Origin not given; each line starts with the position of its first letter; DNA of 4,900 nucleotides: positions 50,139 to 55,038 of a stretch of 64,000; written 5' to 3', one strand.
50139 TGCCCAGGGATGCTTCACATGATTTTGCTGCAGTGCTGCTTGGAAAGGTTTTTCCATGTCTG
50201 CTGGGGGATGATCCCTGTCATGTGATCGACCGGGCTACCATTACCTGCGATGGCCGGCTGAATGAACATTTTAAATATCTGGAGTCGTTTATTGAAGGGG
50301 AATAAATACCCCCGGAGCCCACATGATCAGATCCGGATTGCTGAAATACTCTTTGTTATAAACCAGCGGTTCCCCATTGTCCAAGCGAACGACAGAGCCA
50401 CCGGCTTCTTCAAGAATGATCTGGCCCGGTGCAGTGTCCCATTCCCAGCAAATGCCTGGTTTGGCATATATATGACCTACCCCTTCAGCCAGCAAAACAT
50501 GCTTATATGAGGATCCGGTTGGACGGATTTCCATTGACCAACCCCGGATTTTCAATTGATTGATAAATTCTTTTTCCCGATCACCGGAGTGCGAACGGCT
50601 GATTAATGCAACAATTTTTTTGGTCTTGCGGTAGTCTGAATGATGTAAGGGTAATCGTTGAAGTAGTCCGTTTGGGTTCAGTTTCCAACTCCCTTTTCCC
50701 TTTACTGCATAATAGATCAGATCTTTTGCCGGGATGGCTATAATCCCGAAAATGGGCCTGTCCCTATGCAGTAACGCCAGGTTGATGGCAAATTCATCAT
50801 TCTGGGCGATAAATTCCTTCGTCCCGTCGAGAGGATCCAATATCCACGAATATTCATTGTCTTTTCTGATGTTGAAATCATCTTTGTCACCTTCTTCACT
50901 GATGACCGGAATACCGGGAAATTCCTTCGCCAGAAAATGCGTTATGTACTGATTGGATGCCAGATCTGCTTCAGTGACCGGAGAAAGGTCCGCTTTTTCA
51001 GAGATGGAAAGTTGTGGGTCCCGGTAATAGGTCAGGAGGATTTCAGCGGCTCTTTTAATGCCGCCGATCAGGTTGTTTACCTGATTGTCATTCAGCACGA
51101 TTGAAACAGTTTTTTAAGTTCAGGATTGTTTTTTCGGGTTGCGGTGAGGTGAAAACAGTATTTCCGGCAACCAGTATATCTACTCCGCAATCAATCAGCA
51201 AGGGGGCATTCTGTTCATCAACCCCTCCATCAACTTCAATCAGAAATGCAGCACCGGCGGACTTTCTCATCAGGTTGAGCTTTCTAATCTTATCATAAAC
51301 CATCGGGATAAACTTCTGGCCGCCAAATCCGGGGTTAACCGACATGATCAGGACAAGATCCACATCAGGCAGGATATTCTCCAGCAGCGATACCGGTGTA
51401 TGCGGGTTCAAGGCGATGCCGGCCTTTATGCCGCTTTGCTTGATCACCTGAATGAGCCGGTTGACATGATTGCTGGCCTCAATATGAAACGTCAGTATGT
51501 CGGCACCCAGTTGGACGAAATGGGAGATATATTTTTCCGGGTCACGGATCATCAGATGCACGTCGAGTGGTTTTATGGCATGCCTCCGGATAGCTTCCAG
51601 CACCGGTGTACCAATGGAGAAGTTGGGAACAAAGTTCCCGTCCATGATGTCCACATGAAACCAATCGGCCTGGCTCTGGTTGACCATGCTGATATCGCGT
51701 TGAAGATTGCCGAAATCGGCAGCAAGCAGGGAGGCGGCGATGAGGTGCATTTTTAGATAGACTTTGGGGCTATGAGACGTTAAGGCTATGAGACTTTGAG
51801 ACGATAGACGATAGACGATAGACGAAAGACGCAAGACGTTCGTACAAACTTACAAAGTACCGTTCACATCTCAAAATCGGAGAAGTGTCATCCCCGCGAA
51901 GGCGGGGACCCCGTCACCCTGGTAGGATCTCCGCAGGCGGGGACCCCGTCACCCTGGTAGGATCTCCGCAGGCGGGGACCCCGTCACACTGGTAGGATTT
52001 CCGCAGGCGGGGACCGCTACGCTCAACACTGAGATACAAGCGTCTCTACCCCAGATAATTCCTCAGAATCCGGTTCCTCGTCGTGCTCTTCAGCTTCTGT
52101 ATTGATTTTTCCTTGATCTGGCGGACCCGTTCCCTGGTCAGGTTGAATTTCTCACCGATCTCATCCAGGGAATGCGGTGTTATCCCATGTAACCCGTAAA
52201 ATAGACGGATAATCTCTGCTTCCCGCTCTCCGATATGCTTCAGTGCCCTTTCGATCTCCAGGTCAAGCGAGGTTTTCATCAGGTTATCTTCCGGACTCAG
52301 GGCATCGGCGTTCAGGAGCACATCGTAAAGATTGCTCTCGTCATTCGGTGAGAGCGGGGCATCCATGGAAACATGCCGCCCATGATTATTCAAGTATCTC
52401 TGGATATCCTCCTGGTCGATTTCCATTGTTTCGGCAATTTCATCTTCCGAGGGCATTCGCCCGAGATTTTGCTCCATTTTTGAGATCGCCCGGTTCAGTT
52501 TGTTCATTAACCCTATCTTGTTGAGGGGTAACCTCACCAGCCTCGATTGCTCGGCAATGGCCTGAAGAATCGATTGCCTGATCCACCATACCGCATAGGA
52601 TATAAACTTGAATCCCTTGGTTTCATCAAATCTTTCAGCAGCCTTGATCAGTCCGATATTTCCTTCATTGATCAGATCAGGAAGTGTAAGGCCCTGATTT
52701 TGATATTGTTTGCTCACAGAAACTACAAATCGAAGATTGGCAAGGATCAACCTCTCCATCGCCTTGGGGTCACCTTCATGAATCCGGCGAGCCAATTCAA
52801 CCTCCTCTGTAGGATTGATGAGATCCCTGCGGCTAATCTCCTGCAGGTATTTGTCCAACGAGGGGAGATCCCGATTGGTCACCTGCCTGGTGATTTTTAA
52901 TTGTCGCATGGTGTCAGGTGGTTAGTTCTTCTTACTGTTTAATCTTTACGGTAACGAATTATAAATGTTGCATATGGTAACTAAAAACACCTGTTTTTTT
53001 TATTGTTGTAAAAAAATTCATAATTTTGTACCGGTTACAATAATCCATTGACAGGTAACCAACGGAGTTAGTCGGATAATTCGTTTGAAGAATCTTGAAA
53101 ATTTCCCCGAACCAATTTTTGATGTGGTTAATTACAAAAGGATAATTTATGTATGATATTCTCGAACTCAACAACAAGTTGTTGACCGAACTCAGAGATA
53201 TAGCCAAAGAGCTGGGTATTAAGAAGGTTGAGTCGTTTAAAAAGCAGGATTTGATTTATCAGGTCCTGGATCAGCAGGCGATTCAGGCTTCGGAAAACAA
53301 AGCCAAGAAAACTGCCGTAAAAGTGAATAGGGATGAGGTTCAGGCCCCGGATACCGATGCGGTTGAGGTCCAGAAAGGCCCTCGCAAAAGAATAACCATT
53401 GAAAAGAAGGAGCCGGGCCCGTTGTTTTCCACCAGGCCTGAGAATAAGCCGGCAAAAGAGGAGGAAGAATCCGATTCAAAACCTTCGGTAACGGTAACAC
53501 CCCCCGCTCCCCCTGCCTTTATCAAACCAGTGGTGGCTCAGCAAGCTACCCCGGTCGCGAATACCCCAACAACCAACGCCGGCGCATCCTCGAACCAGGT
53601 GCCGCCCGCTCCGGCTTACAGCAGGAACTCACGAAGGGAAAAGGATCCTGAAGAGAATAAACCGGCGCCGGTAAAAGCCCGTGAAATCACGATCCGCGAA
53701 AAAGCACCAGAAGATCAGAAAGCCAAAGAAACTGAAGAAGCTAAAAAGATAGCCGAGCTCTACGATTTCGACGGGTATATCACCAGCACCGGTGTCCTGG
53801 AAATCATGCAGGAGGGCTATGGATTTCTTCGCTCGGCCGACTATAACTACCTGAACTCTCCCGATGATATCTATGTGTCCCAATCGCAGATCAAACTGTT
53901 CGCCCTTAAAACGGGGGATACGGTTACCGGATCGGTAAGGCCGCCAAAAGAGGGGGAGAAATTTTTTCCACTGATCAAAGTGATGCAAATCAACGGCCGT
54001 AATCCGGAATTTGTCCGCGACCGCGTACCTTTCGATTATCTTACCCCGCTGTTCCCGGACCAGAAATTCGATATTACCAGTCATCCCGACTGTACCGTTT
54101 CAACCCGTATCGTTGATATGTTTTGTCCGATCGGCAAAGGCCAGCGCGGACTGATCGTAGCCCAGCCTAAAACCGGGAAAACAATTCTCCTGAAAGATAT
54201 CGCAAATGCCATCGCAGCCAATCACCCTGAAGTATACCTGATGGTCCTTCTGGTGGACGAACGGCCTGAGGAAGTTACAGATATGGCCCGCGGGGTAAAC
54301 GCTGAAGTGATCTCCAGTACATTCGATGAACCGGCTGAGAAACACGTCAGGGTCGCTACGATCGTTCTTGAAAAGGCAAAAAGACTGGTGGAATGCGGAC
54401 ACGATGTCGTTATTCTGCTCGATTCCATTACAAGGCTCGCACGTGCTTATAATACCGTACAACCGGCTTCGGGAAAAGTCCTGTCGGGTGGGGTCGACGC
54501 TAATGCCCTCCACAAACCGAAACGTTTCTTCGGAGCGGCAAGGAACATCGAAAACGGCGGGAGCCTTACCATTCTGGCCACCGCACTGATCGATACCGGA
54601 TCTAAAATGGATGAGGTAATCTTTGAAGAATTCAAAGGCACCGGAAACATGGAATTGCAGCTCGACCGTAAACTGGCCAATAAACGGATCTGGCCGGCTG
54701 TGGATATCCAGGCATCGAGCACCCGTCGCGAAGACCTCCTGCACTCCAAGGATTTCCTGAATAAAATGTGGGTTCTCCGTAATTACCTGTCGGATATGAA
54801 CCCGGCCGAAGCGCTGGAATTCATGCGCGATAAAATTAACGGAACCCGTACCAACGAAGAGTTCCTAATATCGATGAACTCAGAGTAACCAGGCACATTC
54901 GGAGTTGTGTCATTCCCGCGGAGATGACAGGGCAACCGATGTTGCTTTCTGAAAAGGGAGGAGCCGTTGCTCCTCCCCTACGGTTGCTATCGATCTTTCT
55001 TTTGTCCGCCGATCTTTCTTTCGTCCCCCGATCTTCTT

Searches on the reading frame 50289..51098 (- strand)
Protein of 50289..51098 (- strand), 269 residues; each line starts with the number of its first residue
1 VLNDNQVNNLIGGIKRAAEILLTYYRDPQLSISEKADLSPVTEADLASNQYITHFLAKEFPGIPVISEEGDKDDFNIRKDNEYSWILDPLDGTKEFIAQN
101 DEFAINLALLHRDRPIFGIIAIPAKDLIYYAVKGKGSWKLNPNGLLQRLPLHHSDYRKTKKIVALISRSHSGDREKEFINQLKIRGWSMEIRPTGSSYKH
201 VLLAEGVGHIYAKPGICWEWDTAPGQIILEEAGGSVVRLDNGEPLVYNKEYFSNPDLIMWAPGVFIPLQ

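Call 49: search_protein_families(library=pfam, proteins=[window:50289-51098:-], max_evalue=0.0001)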
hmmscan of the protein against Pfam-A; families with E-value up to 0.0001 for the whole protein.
window:50289-51098:- (269 aa): 1 family
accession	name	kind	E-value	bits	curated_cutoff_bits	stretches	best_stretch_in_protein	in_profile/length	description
PF00459.30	Inositol_P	-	5e-51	174.2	27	1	14-249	13-247/271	Inositol monophosphatase family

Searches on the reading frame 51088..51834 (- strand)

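Call 49: search_protein_families(library=pfam, proteins=[window:51088-51834:-], max_evalue=0.0001)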
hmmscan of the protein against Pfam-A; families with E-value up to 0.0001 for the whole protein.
window:51088-51834:- (248 aa): 1 family
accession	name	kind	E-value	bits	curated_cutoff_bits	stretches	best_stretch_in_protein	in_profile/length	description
PF00834.25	Ribul_P_3_epim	-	4.9e-75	251.7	21.1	1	32-228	2-198/198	Ribulose-phosphate 3 epimerase family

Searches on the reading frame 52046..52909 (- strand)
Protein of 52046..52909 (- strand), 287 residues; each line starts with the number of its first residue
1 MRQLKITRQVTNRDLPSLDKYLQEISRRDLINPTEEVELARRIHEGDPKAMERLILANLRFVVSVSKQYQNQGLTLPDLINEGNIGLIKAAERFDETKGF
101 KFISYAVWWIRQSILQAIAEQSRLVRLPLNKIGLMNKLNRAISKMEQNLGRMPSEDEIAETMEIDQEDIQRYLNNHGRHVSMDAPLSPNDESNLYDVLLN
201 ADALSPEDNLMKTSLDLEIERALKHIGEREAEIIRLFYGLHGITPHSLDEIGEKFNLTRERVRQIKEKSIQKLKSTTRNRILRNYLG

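Call 49: search_protein_families(library=pfam, proteins=[window:52046-52909:-], max_evalue=0.0001)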
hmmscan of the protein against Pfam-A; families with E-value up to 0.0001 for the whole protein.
window:52046-52909:- (287 aa): 4 families
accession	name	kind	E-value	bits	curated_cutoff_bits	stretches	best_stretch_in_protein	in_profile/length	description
PF04539.22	Sigma70_r3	-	2.3e-18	66.5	25.3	1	135-209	3-77/78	Sigma-70 region 3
PF04542.20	Sigma70_r2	-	1.1e-17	64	24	1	54-123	1-70/71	Sigma-70 region 2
PF04545.22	Sigma70_r4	-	9.3e-14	51.1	24.1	1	222-274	1-49/50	Sigma-70, region 4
PF00140.25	Sigma70_r1_2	-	7.6e-11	42.2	22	1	17-48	2-33/34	Sigma-70 factor, region 1.2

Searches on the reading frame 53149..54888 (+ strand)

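Call 49: search_protein_families(library=pfam, proteins=[window:53149-54888:+], max_evalue=0.0001)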
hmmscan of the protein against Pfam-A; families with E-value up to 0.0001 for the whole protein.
window:53149-54888:+ (579 aa): 3 families
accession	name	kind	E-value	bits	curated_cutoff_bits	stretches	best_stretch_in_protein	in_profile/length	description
PF07497.18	Rho_RNA_bind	-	4.4e-33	113.4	27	1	214-287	2-73/73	Rho termination factor, RNA-binding domain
PF00006.31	ATP-synt_ab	-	5.8e-27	95.2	29.5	1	320-524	3-212/213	ATP synthase alpha/beta family, nucleotide-binding domain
PF07498.18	Rho_N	-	1e-12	48.3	24.9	1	6-46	1-41/43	Rho termination factor, N-terminal domain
